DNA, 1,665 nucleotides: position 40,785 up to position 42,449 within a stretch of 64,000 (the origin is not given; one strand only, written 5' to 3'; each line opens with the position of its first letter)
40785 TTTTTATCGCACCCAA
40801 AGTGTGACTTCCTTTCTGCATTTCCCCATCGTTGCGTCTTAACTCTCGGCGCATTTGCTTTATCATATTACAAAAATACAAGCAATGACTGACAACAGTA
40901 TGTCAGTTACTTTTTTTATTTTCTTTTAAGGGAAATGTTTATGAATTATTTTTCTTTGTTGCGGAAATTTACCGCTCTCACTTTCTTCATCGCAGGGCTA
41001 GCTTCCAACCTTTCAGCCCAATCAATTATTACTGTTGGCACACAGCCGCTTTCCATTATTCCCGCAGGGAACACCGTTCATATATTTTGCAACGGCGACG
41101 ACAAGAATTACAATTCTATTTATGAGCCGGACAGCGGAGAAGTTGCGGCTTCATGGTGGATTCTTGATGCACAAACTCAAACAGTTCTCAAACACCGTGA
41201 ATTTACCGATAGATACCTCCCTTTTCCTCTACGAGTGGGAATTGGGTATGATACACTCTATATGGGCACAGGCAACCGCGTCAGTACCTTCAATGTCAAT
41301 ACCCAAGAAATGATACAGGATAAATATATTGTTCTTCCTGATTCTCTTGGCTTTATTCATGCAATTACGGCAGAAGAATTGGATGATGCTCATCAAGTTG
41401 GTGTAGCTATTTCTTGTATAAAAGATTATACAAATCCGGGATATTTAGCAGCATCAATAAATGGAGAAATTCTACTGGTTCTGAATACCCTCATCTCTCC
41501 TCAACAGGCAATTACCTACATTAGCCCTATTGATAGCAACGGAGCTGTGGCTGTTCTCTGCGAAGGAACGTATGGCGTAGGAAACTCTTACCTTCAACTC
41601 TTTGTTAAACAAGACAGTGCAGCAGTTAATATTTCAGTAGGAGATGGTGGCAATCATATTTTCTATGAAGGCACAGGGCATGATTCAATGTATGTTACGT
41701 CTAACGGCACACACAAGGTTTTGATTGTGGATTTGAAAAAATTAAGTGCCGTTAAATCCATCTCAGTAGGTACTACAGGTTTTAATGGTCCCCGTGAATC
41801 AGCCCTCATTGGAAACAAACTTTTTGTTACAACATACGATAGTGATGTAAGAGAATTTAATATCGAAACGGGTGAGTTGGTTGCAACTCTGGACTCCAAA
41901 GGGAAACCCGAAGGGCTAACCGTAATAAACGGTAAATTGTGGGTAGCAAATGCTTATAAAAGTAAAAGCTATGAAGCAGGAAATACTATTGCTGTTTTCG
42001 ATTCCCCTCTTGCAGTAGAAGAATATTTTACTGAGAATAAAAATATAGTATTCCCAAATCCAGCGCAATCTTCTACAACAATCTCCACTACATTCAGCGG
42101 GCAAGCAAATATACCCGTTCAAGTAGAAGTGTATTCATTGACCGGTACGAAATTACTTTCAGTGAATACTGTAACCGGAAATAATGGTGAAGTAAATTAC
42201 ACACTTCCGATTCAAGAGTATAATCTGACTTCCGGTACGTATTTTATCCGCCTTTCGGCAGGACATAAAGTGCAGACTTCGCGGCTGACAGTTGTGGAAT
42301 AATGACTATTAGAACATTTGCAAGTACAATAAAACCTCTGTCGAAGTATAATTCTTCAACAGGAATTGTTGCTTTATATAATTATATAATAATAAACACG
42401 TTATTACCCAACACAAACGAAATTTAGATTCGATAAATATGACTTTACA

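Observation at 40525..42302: Cobalamin riboswitch upstream of a T9SS-secreted beta-propeller protein, with no transporter gene in the locus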

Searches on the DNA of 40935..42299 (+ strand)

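Call 16: search_rna_families(sources=[L001, L003, L005, L006, L007], threshold=gathering)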
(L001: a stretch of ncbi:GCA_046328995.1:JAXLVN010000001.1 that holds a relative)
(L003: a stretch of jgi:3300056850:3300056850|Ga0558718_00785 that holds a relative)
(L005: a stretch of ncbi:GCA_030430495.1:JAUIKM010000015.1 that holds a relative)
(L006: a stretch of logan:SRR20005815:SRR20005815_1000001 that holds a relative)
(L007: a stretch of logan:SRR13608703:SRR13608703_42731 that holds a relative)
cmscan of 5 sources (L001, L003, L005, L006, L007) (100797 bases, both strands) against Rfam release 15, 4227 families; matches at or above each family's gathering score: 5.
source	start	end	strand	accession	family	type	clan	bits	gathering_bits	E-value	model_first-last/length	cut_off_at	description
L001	9643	9840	+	RF00174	Cobalamin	Cis-reg; riboswitch;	CL00101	105.7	31.5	3.1e-25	1-189/189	no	Cobalamin riboswitch aptamer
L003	7859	8056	+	RF00174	Cobalamin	Cis-reg; riboswitch;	CL00101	105.3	31.5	3.9e-25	1-189/189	no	Cobalamin riboswitch aptamer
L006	9647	9833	+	RF00174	Cobalamin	Cis-reg; riboswitch;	CL00101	104.1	31.5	8.8e-25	1-189/189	no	Cobalamin riboswitch aptamer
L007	4652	4869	+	RF00174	Cobalamin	Cis-reg; riboswitch;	CL00101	99.4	31.5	2e-23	1-189/189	no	Cobalamin riboswitch aptamer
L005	9622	9842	+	RF00174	Cobalamin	Cis-reg; riboswitch;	CL00101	82.6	31.5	1.2e-18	1-189/189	no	Cobalamin riboswitch aptamer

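Call 22: search_rna_families(sources=[L008, L009, L010], threshold=gathering)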
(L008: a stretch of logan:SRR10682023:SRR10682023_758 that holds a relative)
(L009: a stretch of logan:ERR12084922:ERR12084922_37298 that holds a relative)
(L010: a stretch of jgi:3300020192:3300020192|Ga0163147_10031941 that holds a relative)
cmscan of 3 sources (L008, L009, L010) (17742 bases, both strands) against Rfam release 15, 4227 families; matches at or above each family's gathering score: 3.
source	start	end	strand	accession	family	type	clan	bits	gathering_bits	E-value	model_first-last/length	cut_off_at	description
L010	2048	2257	+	RF00174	Cobalamin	Cis-reg; riboswitch;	CL00101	103.8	31.5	1.9e-25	1-189/189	no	Cobalamin riboswitch aptamer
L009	117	301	+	RF00174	Cobalamin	Cis-reg; riboswitch;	CL00101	101.9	31.5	6.6e-25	1-189/189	no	Cobalamin riboswitch aptamer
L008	235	444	+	RF00174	Cobalamin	Cis-reg; riboswitch;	CL00101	73.5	31.5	8.9e-17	1-189/189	no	Cobalamin riboswitch aptamer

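Call 52: search_rna_families(sources=[L011, L012, L013, L014, L015, L016, L017, L018, L019, L020, L021, L022, L023, L024, L025], threshold=gathering)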
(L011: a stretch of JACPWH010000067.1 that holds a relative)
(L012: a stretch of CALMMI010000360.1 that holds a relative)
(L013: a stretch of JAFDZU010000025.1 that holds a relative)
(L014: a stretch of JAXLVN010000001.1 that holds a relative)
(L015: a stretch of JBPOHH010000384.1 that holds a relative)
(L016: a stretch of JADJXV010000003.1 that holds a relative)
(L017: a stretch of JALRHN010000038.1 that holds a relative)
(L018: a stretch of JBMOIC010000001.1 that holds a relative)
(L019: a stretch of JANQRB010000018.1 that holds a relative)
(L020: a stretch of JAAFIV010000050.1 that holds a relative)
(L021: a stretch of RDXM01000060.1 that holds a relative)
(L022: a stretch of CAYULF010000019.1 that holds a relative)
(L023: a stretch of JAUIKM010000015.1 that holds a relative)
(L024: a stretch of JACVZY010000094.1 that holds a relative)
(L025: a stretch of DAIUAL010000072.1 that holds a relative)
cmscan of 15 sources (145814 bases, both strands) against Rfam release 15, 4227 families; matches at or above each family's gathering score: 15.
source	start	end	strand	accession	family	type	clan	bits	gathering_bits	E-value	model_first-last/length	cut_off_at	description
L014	4556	4753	+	RF00174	Cobalamin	Cis-reg; riboswitch;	CL00101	105.7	31.5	4.4e-25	1-189/189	no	Cobalamin riboswitch aptamer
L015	1536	1732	+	RF00174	Cobalamin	Cis-reg; riboswitch;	CL00101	102.3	31.5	4.1e-24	1-189/189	no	Cobalamin riboswitch aptamer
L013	4555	4755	+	RF00174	Cobalamin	Cis-reg; riboswitch;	CL00101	99.6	31.5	2.5e-23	1-189/189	no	Cobalamin riboswitch aptamer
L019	4546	4759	+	RF00174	Cobalamin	Cis-reg; riboswitch;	CL00101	91.7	31.5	4.5e-21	1-189/189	no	Cobalamin riboswitch aptamer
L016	4566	4764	+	RF00174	Cobalamin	Cis-reg; riboswitch;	CL00101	89.3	31.5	2.2e-20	1-189/189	no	Cobalamin riboswitch aptamer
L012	1275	1484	+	RF00174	Cobalamin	Cis-reg; riboswitch;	CL00101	87.8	31.5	5.9e-20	1-189/189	no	Cobalamin riboswitch aptamer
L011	4480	4691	+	RF00174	Cobalamin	Cis-reg; riboswitch;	CL00101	87.3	31.5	8.2e-20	1-189/189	no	Cobalamin riboswitch aptamer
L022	4547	4767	+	RF00174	Cobalamin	Cis-reg; riboswitch;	CL00101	85.4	31.5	2.9e-19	1-189/189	no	Cobalamin riboswitch aptamer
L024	4390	4626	+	RF00174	Cobalamin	Cis-reg; riboswitch;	CL00101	84.5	31.5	5.3e-19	1-189/189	no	Cobalamin riboswitch aptamer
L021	4363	4619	+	RF00174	Cobalamin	Cis-reg; riboswitch;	CL00101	82.8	31.5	1.5e-18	1-189/189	no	Cobalamin riboswitch aptamer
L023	4541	4761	+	RF00174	Cobalamin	Cis-reg; riboswitch;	CL00101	82.6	31.5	1.8e-18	1-189/189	no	Cobalamin riboswitch aptamer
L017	415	552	+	RF00174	Cobalamin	Cis-reg; riboswitch;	CL00101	70.6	31.5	4.9e-15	1-189/189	no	Cobalamin riboswitch aptamer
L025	2700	2946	+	RF00174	Cobalamin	Cis-reg; riboswitch;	CL00101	68.3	31.5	2.3e-14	1-189/189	no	Cobalamin riboswitch aptamer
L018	4625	4762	+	RF00174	Cobalamin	Cis-reg; riboswitch;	CL00101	67.5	31.5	3.8e-14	1-189/189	no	Cobalamin riboswitch aptamer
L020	4409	4601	+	RF00174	Cobalamin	Cis-reg; riboswitch;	CL00101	41.8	31.5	8.6e-07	1-189/189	no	Cobalamin riboswitch aptamer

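Call 53: search_rna_families(sources=[L026, L027, L028, L029, L030, L031, L032, L033, L034, L035, L036, L037, L038, L039, L040, L041, L042], threshold=gathering)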
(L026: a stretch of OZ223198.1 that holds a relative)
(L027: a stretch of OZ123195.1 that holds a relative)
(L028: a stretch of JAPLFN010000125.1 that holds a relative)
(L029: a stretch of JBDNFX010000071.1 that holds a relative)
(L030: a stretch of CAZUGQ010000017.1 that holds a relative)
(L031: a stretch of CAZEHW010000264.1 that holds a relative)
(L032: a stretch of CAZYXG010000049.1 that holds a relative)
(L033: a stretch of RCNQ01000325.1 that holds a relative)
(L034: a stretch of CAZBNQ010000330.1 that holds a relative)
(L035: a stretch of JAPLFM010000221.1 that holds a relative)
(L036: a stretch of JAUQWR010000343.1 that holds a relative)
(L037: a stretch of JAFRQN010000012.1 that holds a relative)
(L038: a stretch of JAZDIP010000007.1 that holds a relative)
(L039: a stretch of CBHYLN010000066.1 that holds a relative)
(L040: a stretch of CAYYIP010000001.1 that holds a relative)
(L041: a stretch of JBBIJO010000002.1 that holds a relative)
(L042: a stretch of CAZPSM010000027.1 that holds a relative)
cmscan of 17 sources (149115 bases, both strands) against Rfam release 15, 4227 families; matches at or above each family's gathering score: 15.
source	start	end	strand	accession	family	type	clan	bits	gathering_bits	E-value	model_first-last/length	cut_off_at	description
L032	816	1025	+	RF00174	Cobalamin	Cis-reg; riboswitch;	CL00101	103.8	31.5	1.6e-24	1-189/189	no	Cobalamin riboswitch aptamer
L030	4699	4903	+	RF00174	Cobalamin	Cis-reg; riboswitch;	CL00101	97.3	31.5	1.1e-22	1-189/189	no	Cobalamin riboswitch aptamer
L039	4497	4708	+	RF00174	Cobalamin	Cis-reg; riboswitch;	CL00101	94.8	31.5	6e-22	1-189/189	no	Cobalamin riboswitch aptamer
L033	4517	4712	+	RF00174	Cobalamin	Cis-reg; riboswitch;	CL00101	94.5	31.5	7.5e-22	1-189/189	no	Cobalamin riboswitch aptamer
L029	4572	4768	+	RF00174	Cobalamin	Cis-reg; riboswitch;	CL00101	90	31.5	1.4e-20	1-189/189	no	Cobalamin riboswitch aptamer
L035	4555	4763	+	RF00174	Cobalamin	Cis-reg; riboswitch;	CL00101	89.2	31.5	2.4e-20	1-189/189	no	Cobalamin riboswitch aptamer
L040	4414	4618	+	RF00174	Cobalamin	Cis-reg; riboswitch;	CL00101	88.9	31.5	2.9e-20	1-189/189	no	Cobalamin riboswitch aptamer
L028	4646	4857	+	RF00174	Cobalamin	Cis-reg; riboswitch;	CL00101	86.5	31.5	1.4e-19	1-189/189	no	Cobalamin riboswitch aptamer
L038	4514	4710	+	RF00174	Cobalamin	Cis-reg; riboswitch;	CL00101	84.5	31.5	5.2e-19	1-189/189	no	Cobalamin riboswitch aptamer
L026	4534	4712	+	RF00174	Cobalamin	Cis-reg; riboswitch;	CL00101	72.5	31.5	1.4e-15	1-189/189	no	Cobalamin riboswitch aptamer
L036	4603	4796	+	RF00174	Cobalamin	Cis-reg; riboswitch;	CL00101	72.5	31.5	1.4e-15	1-189/189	no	Cobalamin riboswitch aptamer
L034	163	352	+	RF00174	Cobalamin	Cis-reg; riboswitch;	CL00101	71.4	31.5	2.9e-15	1-189/189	no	Cobalamin riboswitch aptamer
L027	4624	4761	+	RF00174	Cobalamin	Cis-reg; riboswitch;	CL00101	67.5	31.5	3.8e-14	1-189/189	no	Cobalamin riboswitch aptamer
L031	2467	2675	+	RF00174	Cobalamin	Cis-reg; riboswitch;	CL00101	64.9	31.5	2.1e-13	1-189/189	no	Cobalamin riboswitch aptamer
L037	1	115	+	RF00174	Cobalamin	Cis-reg; riboswitch;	CL00101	55.9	31.5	8e-11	68-189/189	5'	Cobalamin riboswitch aptamer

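Call 78: search_rna_families(sources=[L046, L044, L041, L042], threshold=evalue, max_evalue=0.01)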
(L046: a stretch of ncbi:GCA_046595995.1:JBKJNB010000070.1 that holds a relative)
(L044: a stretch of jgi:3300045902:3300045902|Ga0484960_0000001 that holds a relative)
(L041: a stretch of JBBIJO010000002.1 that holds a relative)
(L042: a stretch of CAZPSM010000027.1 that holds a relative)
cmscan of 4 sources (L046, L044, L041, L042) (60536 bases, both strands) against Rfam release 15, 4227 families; matches with E-value up to 0.01: 1.
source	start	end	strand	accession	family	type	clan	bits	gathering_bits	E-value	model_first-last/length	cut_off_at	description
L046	17886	17953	-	RF02353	BjrC68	Gene; sRNA;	-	29.6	39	0.0011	1-82/82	no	Bradyrhizobiaceae sRNA BjrC68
